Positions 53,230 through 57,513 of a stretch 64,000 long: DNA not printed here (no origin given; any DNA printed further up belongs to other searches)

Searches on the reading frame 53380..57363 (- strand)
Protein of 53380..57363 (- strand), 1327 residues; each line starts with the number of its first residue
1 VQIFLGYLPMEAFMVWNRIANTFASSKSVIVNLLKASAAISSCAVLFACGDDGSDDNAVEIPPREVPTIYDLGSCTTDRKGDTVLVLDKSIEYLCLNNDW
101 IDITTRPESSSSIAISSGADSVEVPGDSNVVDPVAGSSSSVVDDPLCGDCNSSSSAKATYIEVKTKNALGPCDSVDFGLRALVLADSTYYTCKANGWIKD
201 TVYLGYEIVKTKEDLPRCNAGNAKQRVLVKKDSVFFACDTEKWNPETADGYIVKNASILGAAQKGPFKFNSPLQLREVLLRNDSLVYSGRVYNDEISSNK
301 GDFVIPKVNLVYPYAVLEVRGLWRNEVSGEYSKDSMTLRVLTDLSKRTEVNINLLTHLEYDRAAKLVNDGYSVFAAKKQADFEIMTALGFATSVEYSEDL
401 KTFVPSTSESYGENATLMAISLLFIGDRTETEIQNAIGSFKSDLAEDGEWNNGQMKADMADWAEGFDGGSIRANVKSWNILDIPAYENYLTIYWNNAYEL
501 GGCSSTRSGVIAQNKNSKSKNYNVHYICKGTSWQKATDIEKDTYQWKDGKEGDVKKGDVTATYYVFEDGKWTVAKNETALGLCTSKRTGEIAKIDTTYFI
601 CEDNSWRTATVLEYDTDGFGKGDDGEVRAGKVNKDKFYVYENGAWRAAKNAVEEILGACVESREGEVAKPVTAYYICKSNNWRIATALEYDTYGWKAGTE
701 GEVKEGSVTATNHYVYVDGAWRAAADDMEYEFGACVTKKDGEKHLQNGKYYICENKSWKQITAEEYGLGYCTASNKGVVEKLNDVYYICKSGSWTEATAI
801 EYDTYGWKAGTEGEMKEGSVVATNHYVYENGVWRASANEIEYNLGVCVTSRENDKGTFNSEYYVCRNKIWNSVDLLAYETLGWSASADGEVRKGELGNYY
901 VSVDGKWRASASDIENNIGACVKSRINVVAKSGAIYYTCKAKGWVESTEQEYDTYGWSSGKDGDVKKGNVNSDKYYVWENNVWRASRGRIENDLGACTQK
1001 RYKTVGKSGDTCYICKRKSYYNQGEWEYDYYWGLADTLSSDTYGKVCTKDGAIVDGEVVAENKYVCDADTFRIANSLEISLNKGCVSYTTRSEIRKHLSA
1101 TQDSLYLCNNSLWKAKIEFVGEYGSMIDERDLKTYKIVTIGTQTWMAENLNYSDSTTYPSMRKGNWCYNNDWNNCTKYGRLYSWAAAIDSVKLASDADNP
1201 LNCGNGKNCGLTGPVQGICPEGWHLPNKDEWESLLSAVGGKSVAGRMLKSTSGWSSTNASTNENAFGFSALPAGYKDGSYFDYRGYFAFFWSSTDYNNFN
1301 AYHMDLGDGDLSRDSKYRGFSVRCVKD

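Call 55: search_protein_families(library=pfam, proteins=[window:53380-57363:-], max_evalue=0.001)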
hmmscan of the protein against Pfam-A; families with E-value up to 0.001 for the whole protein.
window:53380-57363:- (1327 aa): 2 families
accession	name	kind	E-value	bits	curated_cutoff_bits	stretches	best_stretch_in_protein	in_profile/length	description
PF09603.15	Fib_succ_major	-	4.6e-37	128.5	33.9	1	1138-1326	1-187/187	Fibrobacter succinogenes major domain (Fib_succ_major)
PF07603.17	Lcl_C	-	7.9e-07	29.8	34.9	1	1172-1326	12-117/117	Lcl C-terminal domain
